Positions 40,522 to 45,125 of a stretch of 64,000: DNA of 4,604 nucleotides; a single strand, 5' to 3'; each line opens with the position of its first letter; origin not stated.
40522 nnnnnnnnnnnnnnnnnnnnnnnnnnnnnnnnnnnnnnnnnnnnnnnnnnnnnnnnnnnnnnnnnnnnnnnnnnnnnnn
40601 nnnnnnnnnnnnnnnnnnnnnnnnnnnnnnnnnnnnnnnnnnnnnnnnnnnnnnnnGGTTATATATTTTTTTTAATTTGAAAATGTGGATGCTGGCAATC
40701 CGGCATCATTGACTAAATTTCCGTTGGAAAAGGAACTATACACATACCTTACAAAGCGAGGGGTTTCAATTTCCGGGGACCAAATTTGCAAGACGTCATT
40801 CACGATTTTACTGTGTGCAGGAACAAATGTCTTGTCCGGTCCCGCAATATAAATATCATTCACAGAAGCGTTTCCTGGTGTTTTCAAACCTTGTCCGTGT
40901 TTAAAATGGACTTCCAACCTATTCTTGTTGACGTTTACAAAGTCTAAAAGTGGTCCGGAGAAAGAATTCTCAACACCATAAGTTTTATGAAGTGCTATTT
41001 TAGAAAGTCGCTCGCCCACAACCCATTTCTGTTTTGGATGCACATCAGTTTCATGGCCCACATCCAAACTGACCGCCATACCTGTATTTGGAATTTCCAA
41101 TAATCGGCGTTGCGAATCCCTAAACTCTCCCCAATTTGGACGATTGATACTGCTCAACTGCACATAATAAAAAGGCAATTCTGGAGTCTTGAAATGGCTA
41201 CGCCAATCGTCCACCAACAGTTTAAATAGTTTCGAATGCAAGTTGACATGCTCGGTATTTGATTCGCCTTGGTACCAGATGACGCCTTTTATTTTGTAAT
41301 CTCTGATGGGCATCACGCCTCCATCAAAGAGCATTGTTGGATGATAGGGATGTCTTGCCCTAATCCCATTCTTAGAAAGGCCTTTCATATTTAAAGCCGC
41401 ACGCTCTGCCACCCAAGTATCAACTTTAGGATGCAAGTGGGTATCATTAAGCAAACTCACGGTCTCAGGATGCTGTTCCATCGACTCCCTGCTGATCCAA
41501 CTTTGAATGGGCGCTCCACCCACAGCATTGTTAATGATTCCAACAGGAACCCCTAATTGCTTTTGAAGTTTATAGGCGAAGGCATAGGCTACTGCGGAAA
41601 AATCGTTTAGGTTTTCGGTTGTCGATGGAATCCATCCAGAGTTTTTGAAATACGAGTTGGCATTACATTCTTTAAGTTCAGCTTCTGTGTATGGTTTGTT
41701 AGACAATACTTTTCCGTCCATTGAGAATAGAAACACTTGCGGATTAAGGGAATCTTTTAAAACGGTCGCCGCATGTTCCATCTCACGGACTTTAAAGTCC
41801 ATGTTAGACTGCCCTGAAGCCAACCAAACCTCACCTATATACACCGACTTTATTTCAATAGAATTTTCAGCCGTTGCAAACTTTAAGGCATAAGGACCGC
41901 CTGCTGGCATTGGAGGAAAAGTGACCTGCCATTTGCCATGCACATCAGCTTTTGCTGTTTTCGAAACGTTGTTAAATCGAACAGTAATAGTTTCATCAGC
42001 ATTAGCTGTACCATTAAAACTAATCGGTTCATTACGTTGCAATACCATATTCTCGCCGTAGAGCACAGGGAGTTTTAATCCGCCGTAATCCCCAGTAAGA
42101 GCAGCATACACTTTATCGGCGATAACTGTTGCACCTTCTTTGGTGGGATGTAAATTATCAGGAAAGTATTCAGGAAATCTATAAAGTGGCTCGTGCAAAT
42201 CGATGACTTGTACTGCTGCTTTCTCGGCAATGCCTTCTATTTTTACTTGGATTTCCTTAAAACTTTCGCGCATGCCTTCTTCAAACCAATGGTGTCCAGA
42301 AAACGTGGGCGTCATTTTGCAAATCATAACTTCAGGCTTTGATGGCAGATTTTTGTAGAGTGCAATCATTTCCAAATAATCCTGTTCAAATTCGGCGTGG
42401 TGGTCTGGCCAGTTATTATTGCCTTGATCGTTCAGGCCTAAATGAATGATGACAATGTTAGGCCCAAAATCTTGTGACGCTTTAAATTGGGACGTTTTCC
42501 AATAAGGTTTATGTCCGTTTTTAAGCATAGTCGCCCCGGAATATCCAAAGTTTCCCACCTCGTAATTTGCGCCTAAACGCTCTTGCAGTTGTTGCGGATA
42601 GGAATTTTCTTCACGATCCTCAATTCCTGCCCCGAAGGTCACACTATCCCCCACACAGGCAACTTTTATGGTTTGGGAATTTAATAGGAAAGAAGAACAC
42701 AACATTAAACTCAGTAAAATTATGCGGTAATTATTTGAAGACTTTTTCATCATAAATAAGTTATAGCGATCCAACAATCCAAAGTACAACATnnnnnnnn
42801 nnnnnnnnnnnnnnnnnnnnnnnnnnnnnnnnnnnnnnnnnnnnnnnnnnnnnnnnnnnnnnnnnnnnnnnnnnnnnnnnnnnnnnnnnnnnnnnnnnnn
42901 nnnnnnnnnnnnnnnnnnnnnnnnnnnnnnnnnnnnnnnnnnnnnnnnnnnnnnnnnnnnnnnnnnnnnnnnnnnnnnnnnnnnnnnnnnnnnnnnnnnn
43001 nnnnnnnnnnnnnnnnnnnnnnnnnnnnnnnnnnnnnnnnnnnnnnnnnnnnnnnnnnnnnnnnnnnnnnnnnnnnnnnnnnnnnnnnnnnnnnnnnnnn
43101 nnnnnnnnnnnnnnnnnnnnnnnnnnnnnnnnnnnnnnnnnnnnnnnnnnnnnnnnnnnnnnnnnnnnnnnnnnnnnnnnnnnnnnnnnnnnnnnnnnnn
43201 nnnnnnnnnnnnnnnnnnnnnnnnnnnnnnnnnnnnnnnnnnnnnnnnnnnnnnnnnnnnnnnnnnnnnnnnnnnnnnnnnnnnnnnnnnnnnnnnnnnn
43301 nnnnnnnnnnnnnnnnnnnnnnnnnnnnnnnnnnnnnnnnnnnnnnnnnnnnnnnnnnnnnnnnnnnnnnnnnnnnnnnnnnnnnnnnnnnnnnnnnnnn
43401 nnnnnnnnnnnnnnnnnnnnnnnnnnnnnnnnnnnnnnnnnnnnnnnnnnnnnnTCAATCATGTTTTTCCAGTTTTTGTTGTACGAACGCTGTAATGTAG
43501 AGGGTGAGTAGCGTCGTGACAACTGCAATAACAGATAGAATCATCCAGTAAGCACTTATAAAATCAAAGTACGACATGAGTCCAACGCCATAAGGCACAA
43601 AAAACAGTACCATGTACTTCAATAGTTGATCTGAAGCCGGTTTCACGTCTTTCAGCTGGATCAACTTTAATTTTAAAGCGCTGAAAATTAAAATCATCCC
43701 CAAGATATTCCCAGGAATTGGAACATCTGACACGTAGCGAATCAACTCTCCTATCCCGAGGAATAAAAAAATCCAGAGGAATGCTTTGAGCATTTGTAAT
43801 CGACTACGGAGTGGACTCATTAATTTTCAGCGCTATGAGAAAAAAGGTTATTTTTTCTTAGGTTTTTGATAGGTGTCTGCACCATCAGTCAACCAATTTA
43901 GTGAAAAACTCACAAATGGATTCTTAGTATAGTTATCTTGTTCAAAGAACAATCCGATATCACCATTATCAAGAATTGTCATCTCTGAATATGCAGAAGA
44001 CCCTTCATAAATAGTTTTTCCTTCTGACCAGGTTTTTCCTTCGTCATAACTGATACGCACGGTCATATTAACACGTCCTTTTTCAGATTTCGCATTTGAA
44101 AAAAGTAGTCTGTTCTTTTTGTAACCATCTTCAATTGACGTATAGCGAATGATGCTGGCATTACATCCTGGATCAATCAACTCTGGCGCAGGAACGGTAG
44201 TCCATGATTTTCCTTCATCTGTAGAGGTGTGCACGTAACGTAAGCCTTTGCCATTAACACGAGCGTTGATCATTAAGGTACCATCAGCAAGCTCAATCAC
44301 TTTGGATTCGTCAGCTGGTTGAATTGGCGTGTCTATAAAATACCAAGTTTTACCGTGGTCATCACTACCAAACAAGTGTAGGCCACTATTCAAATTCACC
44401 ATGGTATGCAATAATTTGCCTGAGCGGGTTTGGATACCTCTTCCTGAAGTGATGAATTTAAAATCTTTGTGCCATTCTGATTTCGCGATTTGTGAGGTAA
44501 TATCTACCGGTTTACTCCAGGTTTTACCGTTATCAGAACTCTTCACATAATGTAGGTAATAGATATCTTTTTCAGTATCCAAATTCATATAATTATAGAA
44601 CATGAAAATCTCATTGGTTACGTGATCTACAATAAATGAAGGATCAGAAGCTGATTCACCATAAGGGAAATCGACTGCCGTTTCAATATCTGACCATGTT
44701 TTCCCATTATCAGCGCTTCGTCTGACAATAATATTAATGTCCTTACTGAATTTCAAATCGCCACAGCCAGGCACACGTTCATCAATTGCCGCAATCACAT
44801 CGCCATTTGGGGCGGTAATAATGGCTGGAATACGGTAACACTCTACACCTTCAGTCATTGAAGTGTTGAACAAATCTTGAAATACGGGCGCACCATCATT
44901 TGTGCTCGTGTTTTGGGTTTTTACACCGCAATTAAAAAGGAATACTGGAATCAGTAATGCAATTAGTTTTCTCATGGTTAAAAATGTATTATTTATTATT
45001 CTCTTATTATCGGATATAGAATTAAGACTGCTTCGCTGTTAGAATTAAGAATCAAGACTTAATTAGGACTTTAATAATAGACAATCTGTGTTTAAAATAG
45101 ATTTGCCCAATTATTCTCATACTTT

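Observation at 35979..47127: Candidate new system: acyl-stripping and small-acid handling module for modified sialic/nonulosonic acids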

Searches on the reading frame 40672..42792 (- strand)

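Call 4: search_protein_families(library=pfam, proteins=[window:40672-42792:-])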
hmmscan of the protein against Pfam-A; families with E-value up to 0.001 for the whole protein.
window:40672-42792:- (706 aa): 3 families
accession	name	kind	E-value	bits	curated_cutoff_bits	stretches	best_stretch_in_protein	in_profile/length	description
PF13472.12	Lipase_GDSL_2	-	6.5e-24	85.8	32.9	1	46-221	1-176/178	GDSL-like Lipase/Acylhydrolase family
PF03629.24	SASA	-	2.5e-22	80.1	24.8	2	498-587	118-209/226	Carbohydrate esterase, sialic acid-specific acetylesterase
PF00657.28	Lipase_GDSL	-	3.3e-15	57.2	23.6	1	44-228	1-208/208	GDSL-like Lipase/Acylhydrolase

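Call 5: search_protein_families(library=ncbifam, proteins=[window:40672-42792:-])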
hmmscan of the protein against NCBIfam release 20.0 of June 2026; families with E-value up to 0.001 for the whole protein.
window:40672-42792:- (706 aa): 2 families
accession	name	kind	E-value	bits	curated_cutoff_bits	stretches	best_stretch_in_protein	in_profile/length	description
NF042968.1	AcxylEst_AxeA1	equivalog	9.3e-45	152.8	700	1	38-226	271-457/459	acetylxylan esterase AxeA1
NF033510.3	Ca_tandemer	repeat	8.8e-06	26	50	1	253-294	29-71/96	Ca2+-stabilized repeat-containing adhesin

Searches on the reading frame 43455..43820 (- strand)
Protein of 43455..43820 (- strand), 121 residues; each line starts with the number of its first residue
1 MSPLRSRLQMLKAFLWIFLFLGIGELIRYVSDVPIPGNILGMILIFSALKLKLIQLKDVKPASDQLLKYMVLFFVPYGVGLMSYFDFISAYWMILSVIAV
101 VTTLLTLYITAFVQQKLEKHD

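Call 4: search_protein_families(library=pfam, proteins=[window:43455-43820:-])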
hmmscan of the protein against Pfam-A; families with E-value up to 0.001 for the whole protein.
window:43455-43820:- (121 aa): 1 family
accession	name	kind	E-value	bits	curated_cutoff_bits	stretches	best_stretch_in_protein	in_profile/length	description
PF03788.19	LrgA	-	1.4e-28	99.1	28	1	23-113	3-93/94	LrgA family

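Call 5: search_protein_families(library=ncbifam, proteins=[window:43455-43820:-])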
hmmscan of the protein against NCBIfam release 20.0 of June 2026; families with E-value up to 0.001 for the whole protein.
window:43455-43820:- (121 aa): 3 families
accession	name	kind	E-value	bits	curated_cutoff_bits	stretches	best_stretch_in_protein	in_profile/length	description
NF002494.0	PRK01821.1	equivalog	1.4e-25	89.8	124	1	6-118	7-119/133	hypothetical protein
NF002460.0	PRK01658.1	subfamily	6e-21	74.7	112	1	13-119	9-115/122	CidA/LrgA family holin-like protein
NF003155.0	PRK04125.1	equivalog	9.3e-15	54.6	136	1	11-117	10-116/141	antiholin-like murein hydrolase modulator LrgA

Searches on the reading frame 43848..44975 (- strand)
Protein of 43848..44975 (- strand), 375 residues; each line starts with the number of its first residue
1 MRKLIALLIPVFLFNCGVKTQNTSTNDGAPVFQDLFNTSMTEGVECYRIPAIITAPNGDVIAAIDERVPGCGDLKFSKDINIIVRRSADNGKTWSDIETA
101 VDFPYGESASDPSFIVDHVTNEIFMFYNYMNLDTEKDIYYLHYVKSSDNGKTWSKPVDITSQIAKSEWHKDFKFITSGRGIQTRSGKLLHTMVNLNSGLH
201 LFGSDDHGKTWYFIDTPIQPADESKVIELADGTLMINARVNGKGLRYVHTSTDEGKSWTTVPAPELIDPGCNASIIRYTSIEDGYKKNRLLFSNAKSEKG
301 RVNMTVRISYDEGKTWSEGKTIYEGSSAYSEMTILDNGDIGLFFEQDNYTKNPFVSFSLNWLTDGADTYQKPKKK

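Call 4: search_protein_families(library=pfam, proteins=[window:43848-44975:-])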
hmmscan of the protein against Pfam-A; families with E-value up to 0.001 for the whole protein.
window:43848-44975:- (375 aa): 7 families
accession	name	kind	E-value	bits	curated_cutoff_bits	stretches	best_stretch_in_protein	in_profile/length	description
PF13088.12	BNR_2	-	8.4e-30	104.5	31.4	1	78-341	16-276/277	BNR repeat-like domain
PF13859.12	BNR_3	-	3.6e-22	79.6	27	1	50-334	2-292/308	BNR repeat-like domain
PF15902.12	Sortilin-Vps10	-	2.2e-09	37.1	33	1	201-322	3-115/446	Sortilin, neurotensin receptor 3,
PF24316.1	Tli3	-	2.9e-09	37.8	27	0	41-99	45-101/129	T6SS Tli3 immunity protein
PF02012.26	BNR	-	5.7e-09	35.1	27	0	146-155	3-12/12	BNR/Asp-box repeat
PF03174.19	CHB_HEX_C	-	1.4e-05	25.4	23.6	0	230-264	22-54/76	Chitobiase/beta-hexosaminidase C-terminal domain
PF21471.3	Reelin_subrepeat-B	-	8.1e-05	22.8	27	0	70-103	47-77/127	Reelin subrepeat B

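Call 5: search_protein_families(library=ncbifam, proteins=[window:43848-44975:-])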
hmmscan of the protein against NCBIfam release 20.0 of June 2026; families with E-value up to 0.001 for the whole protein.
window:43848-44975:- (375 aa): 4 families
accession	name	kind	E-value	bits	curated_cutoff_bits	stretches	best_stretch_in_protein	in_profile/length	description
NF052328.1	NeuramTDE0471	equivalog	3.8e-22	78.7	900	1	28-347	120-475/538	neuraminidase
NF047818.1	LIC11996_lipo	equivalog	7.9e-06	25.2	350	0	84-159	344-422/422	LIC11996 family lipoprotein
NF045728.1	glycosyl_F510_1955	equivalog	0.00015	21.1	175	0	86-263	76-215/246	F510_1955 family glycosylhydrolase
NF040591.1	choice_anch_O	subfamily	0.00018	20.3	125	0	123-184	517-582/670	choice-of-anchor O protein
